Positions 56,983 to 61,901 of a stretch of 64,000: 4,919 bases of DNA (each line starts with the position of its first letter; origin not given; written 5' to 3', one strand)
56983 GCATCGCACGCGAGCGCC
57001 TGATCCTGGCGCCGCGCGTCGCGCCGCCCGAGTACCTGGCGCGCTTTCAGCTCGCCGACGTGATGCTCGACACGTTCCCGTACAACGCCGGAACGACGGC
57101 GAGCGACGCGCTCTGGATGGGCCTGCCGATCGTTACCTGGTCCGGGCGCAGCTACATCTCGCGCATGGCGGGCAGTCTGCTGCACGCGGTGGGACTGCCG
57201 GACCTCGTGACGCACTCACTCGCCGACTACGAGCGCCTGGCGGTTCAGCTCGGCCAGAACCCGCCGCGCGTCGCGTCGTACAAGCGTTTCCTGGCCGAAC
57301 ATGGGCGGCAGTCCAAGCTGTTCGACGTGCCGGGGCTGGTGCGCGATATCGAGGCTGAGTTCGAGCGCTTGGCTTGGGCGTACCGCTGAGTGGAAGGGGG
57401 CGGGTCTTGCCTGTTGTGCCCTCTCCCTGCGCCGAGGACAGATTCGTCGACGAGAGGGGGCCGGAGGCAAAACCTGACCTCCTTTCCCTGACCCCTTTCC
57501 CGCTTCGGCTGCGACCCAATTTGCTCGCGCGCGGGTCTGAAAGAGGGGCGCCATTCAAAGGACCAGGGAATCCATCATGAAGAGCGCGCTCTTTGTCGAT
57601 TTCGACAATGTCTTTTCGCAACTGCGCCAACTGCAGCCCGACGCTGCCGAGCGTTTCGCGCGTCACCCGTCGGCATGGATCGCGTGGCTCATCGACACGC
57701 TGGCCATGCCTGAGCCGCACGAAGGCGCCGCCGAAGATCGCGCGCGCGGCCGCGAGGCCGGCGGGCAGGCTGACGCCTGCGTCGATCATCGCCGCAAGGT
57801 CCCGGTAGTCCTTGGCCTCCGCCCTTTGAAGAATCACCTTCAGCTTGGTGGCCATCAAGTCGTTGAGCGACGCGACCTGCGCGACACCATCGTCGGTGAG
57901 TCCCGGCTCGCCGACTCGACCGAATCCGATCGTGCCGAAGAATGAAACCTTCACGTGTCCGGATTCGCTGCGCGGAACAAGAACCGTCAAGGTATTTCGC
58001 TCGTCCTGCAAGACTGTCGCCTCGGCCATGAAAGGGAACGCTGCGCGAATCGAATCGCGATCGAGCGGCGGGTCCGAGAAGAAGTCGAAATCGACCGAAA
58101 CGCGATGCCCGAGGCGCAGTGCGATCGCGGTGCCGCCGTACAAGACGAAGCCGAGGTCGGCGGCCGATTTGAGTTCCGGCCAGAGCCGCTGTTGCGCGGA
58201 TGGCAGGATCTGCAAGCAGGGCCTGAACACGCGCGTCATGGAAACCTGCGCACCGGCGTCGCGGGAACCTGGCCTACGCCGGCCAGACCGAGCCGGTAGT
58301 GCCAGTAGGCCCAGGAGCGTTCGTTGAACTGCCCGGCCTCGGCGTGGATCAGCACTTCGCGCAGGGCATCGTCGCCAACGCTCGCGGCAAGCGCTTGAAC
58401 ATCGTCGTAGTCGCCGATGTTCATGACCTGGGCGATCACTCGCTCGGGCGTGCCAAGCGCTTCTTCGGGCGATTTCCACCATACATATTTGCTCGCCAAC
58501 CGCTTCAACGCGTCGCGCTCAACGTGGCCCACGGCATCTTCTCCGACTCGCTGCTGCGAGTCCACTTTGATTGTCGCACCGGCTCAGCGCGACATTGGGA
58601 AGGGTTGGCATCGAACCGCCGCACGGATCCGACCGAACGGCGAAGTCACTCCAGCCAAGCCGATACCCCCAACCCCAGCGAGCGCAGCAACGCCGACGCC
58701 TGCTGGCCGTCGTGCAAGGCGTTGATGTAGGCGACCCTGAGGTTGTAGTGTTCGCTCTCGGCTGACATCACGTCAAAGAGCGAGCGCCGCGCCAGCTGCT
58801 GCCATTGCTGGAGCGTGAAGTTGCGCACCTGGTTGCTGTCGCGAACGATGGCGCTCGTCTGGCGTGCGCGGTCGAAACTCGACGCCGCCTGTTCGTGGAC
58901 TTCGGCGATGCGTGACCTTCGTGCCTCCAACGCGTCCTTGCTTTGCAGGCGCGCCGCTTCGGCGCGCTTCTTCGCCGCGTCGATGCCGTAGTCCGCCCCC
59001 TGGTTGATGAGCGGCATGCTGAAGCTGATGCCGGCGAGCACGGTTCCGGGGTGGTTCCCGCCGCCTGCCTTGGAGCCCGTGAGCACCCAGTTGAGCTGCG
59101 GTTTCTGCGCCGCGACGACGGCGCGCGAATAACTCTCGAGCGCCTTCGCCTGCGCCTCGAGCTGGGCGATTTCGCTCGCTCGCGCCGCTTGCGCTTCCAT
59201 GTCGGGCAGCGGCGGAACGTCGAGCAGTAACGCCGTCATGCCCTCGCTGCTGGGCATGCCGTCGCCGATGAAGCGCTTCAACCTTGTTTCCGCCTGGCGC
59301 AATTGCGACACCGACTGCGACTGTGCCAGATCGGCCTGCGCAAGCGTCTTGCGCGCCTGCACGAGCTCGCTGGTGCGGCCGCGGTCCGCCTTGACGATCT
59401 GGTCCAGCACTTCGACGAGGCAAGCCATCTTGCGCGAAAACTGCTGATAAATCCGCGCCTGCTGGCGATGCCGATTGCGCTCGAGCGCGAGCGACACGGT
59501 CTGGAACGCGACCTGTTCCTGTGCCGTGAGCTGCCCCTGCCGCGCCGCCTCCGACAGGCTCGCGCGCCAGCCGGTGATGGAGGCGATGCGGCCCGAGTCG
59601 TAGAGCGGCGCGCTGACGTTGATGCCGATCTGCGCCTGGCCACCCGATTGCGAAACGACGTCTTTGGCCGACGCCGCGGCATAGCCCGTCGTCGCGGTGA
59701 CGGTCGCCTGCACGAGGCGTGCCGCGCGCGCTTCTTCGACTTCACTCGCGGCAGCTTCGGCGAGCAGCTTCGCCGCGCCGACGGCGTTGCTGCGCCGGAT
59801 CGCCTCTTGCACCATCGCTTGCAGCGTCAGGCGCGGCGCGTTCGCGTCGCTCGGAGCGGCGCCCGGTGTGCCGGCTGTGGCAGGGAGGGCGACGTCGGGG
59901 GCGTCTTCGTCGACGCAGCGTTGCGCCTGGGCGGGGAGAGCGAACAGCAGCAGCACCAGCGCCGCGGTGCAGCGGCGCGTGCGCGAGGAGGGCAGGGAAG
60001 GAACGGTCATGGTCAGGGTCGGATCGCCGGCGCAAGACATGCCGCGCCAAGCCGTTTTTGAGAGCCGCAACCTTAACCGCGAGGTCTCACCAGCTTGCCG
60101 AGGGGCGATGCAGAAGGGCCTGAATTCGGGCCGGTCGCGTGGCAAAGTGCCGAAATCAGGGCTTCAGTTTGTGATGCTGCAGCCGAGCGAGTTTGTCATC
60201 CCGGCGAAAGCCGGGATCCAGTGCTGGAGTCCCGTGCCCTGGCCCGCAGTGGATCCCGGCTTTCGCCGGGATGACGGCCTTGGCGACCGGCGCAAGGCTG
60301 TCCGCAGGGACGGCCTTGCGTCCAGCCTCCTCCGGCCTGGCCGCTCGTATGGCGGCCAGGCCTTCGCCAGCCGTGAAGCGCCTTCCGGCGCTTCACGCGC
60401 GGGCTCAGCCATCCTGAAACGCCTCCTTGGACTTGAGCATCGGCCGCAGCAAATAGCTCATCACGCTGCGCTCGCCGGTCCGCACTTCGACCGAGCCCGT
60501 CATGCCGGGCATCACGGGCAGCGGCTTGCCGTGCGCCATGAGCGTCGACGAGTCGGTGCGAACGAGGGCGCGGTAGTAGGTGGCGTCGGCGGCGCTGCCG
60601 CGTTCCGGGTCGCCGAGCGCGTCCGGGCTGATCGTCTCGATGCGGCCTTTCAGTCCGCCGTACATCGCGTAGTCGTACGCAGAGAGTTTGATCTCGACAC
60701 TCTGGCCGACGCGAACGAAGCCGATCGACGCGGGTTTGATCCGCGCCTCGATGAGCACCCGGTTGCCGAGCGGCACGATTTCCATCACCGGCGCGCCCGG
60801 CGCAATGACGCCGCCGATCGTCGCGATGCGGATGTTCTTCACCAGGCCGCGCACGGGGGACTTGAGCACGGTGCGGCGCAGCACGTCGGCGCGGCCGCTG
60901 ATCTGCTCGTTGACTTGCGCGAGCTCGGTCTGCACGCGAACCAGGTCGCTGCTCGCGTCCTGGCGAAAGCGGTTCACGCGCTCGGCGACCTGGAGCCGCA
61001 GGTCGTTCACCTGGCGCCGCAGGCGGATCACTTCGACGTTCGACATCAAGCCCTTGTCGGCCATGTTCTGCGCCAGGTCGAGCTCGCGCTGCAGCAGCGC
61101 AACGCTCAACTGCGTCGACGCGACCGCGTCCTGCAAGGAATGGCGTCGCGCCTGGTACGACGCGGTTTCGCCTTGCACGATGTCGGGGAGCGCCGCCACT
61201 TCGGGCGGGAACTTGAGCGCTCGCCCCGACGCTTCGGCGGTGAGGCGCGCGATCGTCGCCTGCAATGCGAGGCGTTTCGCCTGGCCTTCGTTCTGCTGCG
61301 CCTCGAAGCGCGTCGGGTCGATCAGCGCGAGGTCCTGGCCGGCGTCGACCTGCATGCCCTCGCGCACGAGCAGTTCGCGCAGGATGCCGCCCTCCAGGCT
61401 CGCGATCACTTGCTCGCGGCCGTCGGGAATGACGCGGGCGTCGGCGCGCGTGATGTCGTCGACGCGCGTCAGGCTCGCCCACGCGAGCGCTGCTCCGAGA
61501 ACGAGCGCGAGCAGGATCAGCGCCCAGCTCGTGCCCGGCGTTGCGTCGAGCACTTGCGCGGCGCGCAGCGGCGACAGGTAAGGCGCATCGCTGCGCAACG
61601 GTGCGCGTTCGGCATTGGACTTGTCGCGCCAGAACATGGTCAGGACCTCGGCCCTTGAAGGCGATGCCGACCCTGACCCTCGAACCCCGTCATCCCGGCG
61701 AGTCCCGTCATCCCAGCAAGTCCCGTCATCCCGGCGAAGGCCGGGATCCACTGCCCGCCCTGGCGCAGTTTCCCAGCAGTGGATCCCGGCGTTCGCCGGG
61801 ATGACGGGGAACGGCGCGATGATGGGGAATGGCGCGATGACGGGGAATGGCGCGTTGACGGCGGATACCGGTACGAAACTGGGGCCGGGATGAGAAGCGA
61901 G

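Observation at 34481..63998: Composite locus: giant Ser/Thr-rich T1SS-type substrates embedded in a flagellin-linked glycosylation/methylation island bracketed by two OGT-like GT41 enzymes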

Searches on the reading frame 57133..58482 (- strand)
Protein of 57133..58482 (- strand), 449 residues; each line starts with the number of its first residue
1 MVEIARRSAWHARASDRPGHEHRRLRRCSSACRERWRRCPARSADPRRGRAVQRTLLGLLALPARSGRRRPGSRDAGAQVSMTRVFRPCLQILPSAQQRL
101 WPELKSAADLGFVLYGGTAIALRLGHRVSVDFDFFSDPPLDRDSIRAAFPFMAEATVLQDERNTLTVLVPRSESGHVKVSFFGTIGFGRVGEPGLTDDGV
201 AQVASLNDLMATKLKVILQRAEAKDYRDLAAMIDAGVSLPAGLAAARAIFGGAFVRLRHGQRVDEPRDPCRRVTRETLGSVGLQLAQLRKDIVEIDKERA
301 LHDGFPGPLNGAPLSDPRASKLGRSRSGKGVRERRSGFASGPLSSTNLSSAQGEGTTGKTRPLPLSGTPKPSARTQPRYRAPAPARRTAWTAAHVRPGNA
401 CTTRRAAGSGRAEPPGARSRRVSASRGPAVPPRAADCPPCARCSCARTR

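Call 5: search_protein_families(library=pfam, proteins=[window:57133-58482:-], max_evalue=0.01)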
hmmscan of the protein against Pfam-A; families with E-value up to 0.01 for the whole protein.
window:57133-58482:- (449 aa): 1 family
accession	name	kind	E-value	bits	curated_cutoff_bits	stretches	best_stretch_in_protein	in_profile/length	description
PF08843.17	AbiEii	-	3.4e-18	66.9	22.5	1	106-246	9-184/238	Nucleotidyl transferase AbiEii toxin, Type IV TA system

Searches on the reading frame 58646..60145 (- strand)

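Call 5: search_protein_families(library=pfam, proteins=[window:58646-60145:-], max_evalue=0.01)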
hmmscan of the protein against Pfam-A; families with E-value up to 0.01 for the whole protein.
window:58646-60145:- (499 aa): 1 family
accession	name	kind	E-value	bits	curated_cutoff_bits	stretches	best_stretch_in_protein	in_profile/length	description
PF02321.23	OEP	-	2.4e-23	83.3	22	2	315-490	3-185/187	Outer membrane efflux protein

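Call 18: search_protein_families(library=ncbifam, proteins=[window:58646-60145:-], max_evalue=0.001)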
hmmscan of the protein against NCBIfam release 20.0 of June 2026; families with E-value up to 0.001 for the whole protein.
window:58646-60145:- (499 aa): 1 family
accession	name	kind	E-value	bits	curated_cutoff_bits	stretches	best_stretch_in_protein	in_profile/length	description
TIGR01844.1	type_I_sec_TolC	subfamily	5.1e-13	48.8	225.15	1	106-489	3-395/414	TolC family outer membrane protein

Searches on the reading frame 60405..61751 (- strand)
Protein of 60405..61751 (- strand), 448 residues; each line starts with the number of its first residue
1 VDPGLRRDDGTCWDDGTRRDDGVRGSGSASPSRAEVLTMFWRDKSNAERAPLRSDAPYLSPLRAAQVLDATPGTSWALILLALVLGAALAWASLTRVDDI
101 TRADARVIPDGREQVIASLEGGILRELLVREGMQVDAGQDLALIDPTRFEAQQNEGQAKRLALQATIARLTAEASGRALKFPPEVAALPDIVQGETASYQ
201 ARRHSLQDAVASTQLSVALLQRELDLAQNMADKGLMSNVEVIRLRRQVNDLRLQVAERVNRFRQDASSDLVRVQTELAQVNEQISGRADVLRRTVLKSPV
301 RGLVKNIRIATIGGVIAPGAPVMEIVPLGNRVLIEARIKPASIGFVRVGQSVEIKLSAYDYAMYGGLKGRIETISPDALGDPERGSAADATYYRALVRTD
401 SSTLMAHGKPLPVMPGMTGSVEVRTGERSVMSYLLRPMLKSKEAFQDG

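Call 5: search_protein_families(library=pfam, proteins=[window:60405-61751:-], max_evalue=0.01)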
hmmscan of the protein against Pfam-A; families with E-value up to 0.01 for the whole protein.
window:60405-61751:- (448 aa): 2 families
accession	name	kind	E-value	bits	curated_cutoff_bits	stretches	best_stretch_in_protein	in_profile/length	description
PF13437.12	HlyD_3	-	1.3e-17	64.9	22.2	1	295-415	1-105/106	HlyD family secretion protein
PF16576.10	HlyD_D23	-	3e-11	43.4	30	1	262-377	78-187/214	Barrel-sandwich domain of CusB or HlyD membrane-fusion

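Call 18: search_protein_families(library=ncbifam, proteins=[window:60405-61751:-], max_evalue=0.001)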
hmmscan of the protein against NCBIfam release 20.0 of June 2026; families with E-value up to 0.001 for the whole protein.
window:60405-61751:- (448 aa): 9 families
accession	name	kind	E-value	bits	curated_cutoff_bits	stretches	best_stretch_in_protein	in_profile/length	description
TIGR01843.1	type_I_hlyD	subfamily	2.4e-96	323.3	208.65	2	240-442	217-415/422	HlyD family type I secretion periplasmic adaptor subunit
TIGR00998.1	8a0101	subfamily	1.1e-18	67.3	390.8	1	77-375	8-282/334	EmrA/EmrK family multidrug efflux transporter periplasmic adaptor subunit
TIGR01730.1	RND_mfp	subfamily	2.4e-12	46.5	94.9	1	113-170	26-83/322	efflux RND transporter periplasmic adaptor subunit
TIGR03794.1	NHLM_micro_HlyD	equivalog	7e-11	41.7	156.2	1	60-375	4-337/421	NHLP bacteriocin system secretion protein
NF007785.0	PRK10476.1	equivalog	1.7e-09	37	376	2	76-168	16-103/347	multidrug transporter subunit MdtN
NF002939.0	PRK03598.1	equivalog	4.5e-09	35.9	393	1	110-378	41-284/332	secretion protein HlyD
TIGR02971.1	heterocyst_DevB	subfamily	8.2e-08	32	129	1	124-375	27-279/327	ABC exporter membrane fusion protein, DevB family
NF007850.1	PRK10559.1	equivalog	8.4e-08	31.7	400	1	78-224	10-149/303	p-hydroxybenzoic acid efflux pump subunit AaeA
TIGR01000.1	bacteriocin_acc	subfamily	4.1e-05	22.6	258.85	1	204-435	233-450/457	bacteriocin secretion accessory protein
